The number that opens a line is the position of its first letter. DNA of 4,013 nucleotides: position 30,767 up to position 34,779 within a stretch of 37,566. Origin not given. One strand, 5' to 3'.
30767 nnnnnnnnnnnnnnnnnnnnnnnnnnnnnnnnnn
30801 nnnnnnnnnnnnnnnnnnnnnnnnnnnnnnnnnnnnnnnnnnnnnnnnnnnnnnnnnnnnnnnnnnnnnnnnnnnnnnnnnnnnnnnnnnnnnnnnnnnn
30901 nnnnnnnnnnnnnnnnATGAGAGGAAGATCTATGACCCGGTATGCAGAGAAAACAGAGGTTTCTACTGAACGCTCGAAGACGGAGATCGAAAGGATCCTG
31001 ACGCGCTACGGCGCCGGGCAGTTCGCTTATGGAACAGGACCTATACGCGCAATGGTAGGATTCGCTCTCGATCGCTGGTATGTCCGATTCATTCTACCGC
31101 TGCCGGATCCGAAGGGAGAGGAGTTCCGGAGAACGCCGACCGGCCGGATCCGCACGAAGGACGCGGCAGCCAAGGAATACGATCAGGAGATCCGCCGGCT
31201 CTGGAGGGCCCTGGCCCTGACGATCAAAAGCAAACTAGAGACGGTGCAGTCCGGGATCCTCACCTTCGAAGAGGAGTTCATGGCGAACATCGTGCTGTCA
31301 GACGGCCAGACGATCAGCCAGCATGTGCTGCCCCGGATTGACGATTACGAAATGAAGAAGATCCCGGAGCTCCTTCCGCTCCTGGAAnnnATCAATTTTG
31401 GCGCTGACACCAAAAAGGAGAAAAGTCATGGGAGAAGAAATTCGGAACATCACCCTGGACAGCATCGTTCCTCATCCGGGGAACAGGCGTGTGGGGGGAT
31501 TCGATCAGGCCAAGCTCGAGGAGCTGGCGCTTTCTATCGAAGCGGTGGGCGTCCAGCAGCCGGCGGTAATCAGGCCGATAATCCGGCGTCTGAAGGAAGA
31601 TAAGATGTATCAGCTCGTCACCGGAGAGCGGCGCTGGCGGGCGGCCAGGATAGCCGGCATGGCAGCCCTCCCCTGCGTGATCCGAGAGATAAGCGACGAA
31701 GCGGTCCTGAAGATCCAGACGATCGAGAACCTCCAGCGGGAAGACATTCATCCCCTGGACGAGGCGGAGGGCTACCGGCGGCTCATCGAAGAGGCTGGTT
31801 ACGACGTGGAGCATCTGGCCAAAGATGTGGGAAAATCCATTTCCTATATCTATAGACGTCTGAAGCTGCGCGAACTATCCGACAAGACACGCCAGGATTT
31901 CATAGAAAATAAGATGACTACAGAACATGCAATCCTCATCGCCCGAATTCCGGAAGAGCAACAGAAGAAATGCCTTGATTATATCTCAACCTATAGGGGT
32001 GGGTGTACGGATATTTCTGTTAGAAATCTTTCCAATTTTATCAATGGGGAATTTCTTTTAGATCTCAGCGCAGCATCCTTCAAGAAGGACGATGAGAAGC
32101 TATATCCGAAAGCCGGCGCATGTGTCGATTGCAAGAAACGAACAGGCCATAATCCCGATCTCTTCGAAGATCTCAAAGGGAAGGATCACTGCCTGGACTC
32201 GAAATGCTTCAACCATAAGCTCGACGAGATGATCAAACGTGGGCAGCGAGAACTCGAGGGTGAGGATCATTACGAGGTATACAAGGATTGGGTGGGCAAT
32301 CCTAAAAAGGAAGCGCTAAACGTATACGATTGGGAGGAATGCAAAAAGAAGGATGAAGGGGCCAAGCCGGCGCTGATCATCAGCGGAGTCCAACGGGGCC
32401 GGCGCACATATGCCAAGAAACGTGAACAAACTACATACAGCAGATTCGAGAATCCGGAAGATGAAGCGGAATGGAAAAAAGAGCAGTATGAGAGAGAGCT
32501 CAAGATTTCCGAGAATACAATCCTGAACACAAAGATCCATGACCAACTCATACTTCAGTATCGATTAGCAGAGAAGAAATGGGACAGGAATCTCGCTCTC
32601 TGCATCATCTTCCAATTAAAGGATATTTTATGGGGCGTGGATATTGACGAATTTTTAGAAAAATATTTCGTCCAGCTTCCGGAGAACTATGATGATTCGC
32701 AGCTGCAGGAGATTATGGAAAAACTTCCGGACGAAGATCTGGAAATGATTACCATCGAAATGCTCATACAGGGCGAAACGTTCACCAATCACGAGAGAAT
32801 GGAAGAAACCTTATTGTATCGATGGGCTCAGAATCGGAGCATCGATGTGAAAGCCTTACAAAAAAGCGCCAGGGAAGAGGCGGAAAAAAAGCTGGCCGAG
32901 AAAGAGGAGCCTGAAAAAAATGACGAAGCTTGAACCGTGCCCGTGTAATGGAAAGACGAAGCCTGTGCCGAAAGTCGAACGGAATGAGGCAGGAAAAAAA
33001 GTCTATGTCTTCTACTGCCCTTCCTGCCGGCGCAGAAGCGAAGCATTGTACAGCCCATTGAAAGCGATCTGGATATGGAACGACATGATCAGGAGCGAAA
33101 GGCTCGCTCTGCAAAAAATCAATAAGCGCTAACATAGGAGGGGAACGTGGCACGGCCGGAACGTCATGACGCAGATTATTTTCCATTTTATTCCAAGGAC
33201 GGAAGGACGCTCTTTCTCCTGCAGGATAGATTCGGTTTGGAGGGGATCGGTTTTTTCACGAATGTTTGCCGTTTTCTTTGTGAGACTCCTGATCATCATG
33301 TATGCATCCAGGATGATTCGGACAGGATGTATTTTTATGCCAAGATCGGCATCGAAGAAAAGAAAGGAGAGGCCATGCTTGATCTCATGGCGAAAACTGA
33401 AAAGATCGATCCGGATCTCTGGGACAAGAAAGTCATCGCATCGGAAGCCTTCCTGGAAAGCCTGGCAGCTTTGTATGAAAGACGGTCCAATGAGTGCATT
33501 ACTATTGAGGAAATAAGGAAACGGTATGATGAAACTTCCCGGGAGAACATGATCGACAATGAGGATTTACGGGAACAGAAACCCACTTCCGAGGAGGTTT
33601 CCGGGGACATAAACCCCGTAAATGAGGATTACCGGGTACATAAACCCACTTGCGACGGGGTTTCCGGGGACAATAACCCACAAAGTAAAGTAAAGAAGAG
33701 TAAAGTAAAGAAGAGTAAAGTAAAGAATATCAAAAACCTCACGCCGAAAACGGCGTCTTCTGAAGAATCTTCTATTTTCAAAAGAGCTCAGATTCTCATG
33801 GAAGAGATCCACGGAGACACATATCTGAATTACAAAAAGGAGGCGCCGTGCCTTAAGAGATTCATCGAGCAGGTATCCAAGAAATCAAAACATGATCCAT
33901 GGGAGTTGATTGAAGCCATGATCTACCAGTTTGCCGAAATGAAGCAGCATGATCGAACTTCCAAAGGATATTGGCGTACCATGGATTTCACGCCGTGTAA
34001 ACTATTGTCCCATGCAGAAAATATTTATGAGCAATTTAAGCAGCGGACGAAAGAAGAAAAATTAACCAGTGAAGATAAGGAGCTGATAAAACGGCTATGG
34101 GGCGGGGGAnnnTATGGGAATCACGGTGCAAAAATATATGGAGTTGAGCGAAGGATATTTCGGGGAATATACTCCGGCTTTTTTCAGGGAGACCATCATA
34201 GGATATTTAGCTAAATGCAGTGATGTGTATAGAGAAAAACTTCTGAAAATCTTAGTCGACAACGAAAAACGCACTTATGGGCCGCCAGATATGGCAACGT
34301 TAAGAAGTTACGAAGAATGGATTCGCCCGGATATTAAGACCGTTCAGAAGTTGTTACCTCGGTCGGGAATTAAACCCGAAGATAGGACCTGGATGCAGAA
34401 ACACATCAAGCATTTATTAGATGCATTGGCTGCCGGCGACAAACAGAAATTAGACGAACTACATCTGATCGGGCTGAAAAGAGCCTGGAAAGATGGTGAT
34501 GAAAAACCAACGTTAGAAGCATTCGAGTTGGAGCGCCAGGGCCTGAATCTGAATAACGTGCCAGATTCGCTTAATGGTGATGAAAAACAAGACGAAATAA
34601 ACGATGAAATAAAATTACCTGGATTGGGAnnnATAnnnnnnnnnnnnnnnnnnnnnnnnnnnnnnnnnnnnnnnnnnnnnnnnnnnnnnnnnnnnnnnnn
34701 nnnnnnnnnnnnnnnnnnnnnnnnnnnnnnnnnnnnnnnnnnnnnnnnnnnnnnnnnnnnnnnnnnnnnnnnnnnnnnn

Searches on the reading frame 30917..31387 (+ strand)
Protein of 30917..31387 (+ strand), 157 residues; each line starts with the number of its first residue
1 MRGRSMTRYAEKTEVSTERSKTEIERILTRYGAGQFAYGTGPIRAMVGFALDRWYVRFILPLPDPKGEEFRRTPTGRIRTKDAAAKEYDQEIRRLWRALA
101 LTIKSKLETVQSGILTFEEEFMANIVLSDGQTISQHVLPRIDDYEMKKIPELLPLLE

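Call 34: search_protein_families(library=phrogs, proteins=[window:30917-31387:+], max_evalue=0.001)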
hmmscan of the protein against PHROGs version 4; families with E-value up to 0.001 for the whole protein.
window:30917-31387:+ (157 aa): 1 family
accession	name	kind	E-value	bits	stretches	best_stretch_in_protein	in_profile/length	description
phrog_17260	-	unknown function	3.5e-52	177.5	1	6-155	1-151/158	-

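Call 47: search_protein_families(library=pfam, proteins=[window:30917-31387:+], max_evalue=0.01)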
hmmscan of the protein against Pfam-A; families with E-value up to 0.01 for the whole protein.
window:30917-31387:+ (157 aa): 0 families

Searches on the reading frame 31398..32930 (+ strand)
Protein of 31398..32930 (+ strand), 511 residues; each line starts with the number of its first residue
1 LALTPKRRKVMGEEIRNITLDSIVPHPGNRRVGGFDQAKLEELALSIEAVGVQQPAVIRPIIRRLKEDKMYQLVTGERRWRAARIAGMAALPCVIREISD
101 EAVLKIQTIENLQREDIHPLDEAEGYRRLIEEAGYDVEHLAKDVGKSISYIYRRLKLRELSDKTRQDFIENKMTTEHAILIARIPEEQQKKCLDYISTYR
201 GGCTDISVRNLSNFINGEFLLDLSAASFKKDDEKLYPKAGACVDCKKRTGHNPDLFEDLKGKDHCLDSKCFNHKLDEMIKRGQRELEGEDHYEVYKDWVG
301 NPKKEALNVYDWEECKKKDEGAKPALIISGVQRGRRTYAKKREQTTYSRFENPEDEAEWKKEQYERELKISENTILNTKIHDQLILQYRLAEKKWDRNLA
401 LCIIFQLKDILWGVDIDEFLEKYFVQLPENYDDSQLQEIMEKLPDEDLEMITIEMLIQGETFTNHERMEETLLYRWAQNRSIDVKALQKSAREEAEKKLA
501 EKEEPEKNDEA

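Call 34: search_protein_families(library=phrogs, proteins=[window:31398-32930:+], max_evalue=0.001)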
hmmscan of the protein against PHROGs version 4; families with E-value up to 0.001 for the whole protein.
window:31398-32930:+ (511 aa): 15 families
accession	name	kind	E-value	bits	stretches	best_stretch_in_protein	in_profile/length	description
phrog_4715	-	DNA, RNA and nucleotide metabolism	1.7e-35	123.6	1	13-191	145-338/630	ParB-like partition protein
phrog_18726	-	unknown function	4.7e-31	109.1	1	14-281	2-293/572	-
phrog_3264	-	DNA, RNA and nucleotide metabolism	4.1e-28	100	1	12-166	46-193/337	ParB-like partition protein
phrog_6218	-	DNA, RNA and nucleotide metabolism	1.2e-26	94.9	1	15-184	5-168/506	ParB-like partition protein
phrog_1033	-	DNA, RNA and nucleotide metabolism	4.5e-18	67.1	1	16-189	34-207/334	ParB-like partition protein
phrog_7783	-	unknown function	4.6e-11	43.1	1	18-179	5-165/634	-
phrog_8071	-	DNA, RNA and nucleotide metabolism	9.1e-09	36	1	14-123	6-104/389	ParB-like partition protein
phrog_3951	-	unknown function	4.4e-08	34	1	12-156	15-161/301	-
phrog_723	-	DNA, RNA and nucleotide metabolism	8.2e-08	33.3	1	8-190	6-186/223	ParB-like partition protein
phrog_620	-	DNA, RNA and nucleotide metabolism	2.6e-06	28.7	1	13-105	7-89/217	ParB-like partition protein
phrog_498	-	other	2e-05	24.3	1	7-103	27-114/633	DNA methyltransferase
phrog_940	-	DNA, RNA and nucleotide metabolism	2.5e-05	24.7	1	14-115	5-96/388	nuclease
phrog_12047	-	DNA, RNA and nucleotide metabolism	3.2e-05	24.6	1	39-117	20-90/301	ParB-like partition nuclease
phrog_27290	-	unknown function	6.1e-05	22.9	1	13-83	28-88/517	-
phrog_32069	-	DNA, RNA and nucleotide metabolism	0.00012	22.3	1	35-173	60-207/348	ParB-like partition protein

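Call 47: search_protein_families(library=pfam, proteins=[window:31398-32930:+], max_evalue=0.01)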
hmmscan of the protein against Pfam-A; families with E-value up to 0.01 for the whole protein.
window:31398-32930:+ (511 aa): 2 families
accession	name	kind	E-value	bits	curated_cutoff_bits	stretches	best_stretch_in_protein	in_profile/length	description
PF02195.25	ParB_N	-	1.1e-22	80.3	26.3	1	13-113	1-95/95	ParB N-terminal domain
PF17762.8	HTH_ParB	-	4.1e-16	59.4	22.6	1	115-198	1-85/102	ParB HTH domain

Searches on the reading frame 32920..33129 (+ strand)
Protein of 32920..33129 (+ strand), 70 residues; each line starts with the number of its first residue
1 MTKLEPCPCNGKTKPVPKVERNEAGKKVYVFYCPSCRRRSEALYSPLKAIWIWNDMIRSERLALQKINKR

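Call 47: search_protein_families(library=pfam, proteins=[window:32920-33129:+], max_evalue=0.01)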
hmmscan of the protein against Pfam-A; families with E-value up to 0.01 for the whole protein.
window:32920-33129:+ (70 aa): 2 families
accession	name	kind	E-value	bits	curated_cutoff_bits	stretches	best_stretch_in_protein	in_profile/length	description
PF21936.2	Pcf11_C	-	0.0009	19.6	26.7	1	30-60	13-43/54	Pcf11, C-terminal domain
PF24273.1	TRASH_HVO_1752_C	-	0.0016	19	27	1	23-48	19-44/47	HVO_1752, C-terminal TRASH domain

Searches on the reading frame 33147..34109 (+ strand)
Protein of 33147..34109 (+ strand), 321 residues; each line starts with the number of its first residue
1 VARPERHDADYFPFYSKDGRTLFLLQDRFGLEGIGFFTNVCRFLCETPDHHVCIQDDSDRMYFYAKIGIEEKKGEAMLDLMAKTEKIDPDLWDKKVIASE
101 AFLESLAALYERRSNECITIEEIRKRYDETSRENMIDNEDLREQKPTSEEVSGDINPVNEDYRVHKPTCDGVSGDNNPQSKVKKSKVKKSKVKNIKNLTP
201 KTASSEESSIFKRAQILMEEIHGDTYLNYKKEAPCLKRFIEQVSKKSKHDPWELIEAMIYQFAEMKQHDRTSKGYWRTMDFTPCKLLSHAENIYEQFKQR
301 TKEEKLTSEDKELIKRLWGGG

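Call 6: search_protein_families(library=pfam, proteins=[window:33147-34109:+], max_evalue=0.01)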
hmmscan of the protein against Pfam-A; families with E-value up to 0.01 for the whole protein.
window:33147-34109:+ (321 aa): 0 families

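Call 34: search_protein_families(library=phrogs, proteins=[window:33147-34109:+], max_evalue=0.001)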
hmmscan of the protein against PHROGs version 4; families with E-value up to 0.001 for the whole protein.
window:33147-34109:+ (321 aa): 1 family
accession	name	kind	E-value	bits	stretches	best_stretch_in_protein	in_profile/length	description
phrog_2562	-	DNA, RNA and nucleotide metabolism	2.3e-14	54.7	1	1-253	1-224/290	replication initiation protein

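Call 36: search_protein_families(library=padloc, proteins=[window:33147-34109:+], max_evalue=0.01)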
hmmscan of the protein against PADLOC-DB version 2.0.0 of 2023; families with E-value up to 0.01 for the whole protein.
window:33147-34109:+ (321 aa): 0 families

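Call 89: search_protein_families(library=ncbifam, proteins=[window:33147-34109:+], max_evalue=0.001)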
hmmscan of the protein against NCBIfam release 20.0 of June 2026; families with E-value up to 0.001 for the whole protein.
window:33147-34109:+ (321 aa): 0 families

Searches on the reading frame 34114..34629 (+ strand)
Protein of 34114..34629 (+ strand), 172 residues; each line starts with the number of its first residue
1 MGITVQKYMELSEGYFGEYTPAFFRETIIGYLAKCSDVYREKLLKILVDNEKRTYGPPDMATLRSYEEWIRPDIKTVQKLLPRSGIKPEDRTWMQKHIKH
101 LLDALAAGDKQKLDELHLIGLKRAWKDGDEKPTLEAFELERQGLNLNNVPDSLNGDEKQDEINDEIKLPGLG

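Call 6: search_protein_families(library=pfam, proteins=[window:34114-34629:+], max_evalue=0.01)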
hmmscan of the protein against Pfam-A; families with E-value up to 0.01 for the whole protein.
window:34114-34629:+ (172 aa): 0 families

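Call 34: search_protein_families(library=phrogs, proteins=[window:34114-34629:+], max_evalue=0.001)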
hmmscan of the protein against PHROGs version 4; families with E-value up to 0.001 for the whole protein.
window:34114-34629:+ (172 aa): 0 families

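Call 36: search_protein_families(library=padloc, proteins=[window:34114-34629:+], max_evalue=0.01)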
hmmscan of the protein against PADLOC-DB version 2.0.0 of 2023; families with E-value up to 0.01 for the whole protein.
window:34114-34629:+ (172 aa): 0 families

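Call 78: search_solved_structures(query=A7, max_evalue=1)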
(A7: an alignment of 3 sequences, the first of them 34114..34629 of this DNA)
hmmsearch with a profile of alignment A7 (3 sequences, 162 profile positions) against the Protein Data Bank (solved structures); distinct sequences matched with E-value up to 1: 1.
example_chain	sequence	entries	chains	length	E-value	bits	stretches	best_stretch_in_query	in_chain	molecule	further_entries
2mbg_A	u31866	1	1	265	0.0041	20.3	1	2-72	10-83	RalA-binding protein 1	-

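Call 86: predict_structure(protein=window:34114-34629:+)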
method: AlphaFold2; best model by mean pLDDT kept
length: 172 residues; sequences in the alignment: 1
mean_pLDDT: 52.4   pTM: 0.45
mean pLDDT of the five models: 52.4, 51.0, 46.8, 43.7, 42.7
residues with pLDDT >= 90: 0; 70-90: 24; 50-70: 69; < 50: 79
segments of 3 or more residues with pLDDT < 50: 1-23, 56-64, 127-172
pLDDT, mean of each block of 10 residues (from residue 1): 43 42 53 58 61 48 49 66 69 75 68 69 54 39 35 36 30 26
secondary structure, 60 per line:
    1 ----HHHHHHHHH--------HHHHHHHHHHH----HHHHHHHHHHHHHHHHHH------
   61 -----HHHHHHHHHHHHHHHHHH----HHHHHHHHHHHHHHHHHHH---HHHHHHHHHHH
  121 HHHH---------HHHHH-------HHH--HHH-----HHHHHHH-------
elements in order: H5-13 H22-32 H37-54 H66-83 H88-106 H110-124 H134-138 H159-165

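Call 89: search_protein_families(library=ncbifam, proteins=[window:34114-34629:+], max_evalue=0.001)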
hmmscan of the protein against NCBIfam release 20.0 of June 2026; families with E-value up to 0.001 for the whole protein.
window:34114-34629:+ (172 aa): 0 families
